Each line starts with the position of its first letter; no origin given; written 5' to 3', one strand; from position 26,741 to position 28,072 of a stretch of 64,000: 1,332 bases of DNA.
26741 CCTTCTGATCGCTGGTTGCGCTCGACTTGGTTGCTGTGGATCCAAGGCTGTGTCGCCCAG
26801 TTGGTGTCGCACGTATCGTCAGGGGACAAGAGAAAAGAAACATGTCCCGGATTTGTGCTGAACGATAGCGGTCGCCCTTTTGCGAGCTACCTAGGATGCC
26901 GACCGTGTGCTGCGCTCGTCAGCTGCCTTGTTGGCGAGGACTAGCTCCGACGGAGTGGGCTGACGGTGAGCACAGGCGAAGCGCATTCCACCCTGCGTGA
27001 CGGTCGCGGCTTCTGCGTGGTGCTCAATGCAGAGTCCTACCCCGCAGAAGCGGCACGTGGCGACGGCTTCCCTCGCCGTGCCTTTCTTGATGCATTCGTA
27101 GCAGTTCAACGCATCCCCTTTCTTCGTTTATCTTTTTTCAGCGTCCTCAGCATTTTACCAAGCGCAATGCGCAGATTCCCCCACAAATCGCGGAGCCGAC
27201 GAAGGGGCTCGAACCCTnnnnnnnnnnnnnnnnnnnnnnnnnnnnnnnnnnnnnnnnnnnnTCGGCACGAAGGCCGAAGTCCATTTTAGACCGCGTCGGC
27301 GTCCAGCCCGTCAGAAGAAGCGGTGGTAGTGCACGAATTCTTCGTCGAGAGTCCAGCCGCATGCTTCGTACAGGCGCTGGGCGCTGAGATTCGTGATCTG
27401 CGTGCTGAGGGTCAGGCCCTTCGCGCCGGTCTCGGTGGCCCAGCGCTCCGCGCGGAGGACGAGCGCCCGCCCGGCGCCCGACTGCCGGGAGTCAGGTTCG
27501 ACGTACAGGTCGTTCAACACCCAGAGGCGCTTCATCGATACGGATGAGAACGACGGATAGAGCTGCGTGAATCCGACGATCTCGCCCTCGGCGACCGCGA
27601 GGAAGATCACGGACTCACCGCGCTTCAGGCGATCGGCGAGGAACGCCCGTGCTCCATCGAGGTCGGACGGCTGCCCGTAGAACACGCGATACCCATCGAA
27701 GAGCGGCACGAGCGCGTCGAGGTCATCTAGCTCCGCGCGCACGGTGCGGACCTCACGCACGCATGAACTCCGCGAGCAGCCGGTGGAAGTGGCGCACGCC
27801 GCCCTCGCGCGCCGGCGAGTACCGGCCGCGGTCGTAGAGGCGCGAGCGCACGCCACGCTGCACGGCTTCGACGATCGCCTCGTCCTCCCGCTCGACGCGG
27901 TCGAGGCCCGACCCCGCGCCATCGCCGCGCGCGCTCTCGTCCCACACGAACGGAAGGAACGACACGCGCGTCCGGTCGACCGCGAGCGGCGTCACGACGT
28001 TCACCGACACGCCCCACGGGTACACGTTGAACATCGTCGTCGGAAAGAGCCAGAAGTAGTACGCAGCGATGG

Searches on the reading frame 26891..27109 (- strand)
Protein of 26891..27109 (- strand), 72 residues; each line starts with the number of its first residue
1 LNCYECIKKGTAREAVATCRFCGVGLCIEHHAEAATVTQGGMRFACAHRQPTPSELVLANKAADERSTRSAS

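Call 7: search_protein_families(library=pfam, proteins=[window:26891-27109:-])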
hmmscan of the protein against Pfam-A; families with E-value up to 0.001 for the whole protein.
window:26891-27109:- (72 aa): 1 family
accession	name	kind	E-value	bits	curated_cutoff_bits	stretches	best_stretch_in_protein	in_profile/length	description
PF09947.15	DUF2180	-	1.1e-10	42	22.2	1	1-44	1-45/68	Uncharacterized protein conserved in archaea (DUF2180)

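Call 60: find_homologous_proteins(query=window:26891-27109:-, max_evalue=0.001)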
Query window:26891-27109:- (72 aa): 2 proteins with E <= 0.001 among 2 candidates.
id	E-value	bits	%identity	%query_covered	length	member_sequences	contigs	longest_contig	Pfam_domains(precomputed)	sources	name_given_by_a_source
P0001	4.2e-39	148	96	100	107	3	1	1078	PF09947.16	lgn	-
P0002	1.3e-36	140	89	99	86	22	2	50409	PF09947.16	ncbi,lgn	-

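Call 61: find_encoding_contigs(protein=P0002, flank=8000, max_places=6)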
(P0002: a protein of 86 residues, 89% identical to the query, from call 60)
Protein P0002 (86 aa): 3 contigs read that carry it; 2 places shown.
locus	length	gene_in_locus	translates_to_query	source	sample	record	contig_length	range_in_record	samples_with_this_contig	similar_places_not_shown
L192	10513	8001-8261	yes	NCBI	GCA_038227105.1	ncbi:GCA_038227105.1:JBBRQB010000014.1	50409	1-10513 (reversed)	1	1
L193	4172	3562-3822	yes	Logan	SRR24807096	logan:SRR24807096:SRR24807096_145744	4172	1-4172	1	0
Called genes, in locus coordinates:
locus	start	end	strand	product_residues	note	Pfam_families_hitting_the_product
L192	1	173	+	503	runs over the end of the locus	PF03796:DnaB_C (faint), PF05625:PAXNEB (faint), PF06745:ATPase, PF08423:Rad51 (faint), PF13481:AAA_25, PF06745:ATPase, PF13481:AAA_25 (weak), PF13191:AAA_16 (weak), +8 more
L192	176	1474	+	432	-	PF00989:PAS (weak), PF13188:PAS_8 (faint), PF00512:HisKA, PF02518:HATPase_c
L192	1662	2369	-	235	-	PF00890:FAD_binding_2 (weak), PF01266:DAO (weak), PF01494:FAD_binding_3 (weak), PF03486:HI0933_like (faint), PF07992:Pyr_redox_2, PF12831:FAD_oxidored, PF13450:NAD_binding_8 (weak), PF13738:Pyr_redox_3 (weak), +1 more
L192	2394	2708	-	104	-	-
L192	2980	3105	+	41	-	-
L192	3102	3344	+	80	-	-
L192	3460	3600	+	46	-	-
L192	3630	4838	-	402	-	PF04041:Glyco_hydro_130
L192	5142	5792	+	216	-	PF13462:Thioredoxin_4, PF01323:DSBA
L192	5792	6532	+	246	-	-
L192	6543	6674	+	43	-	PF02416:TatA_B_E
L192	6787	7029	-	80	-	-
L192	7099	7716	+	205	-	PF13489:Methyltransf_23, PF01135:PCMT, PF01209:Ubie_methyltran, PF13847:Methyltransf_31, PF08241:Methyltransf_11, PF08242:Methyltransf_12, PF13649:Methyltransf_25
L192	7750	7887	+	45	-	-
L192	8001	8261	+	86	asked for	PF09947:DUF2180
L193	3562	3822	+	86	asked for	PF09947:DUF2180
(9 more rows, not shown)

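Call 62: find_encoding_contigs(protein=P0001, flank=8000, max_places=4)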
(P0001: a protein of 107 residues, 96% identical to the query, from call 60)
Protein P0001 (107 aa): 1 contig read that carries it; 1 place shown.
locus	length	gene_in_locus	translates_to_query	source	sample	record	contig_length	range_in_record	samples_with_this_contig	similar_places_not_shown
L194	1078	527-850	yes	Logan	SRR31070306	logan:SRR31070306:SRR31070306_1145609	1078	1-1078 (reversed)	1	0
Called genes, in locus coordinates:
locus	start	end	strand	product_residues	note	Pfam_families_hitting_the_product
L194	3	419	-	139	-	?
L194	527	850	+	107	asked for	PF09947:DUF2180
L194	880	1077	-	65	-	?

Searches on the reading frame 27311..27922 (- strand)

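Call 7: search_protein_families(library=pfam, proteins=[window:27311-27922:-])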
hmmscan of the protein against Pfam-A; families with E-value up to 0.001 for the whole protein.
window:27311-27922:- (203 aa): 4 families
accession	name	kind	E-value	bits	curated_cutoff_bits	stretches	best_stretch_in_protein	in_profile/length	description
PF00583.31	Acetyltransf_1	-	3.1e-17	63.3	20.7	1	86-190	16-116/116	Acetyltransferase (GNAT) family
PF13508.13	Acetyltransf_7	-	6.2e-12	46.2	27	1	104-191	3-83/84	Acetyltransferase (GNAT) domain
PF13673.13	Acetyltransf_10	-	1.6e-07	31.8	23.6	1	96-192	23-109/128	Acetyltransferase (GNAT) domain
PF13302.13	Acetyltransf_3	-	5.7e-05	24.3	25.4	1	64-190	8-137/138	Acetyltransferase (GNAT) domain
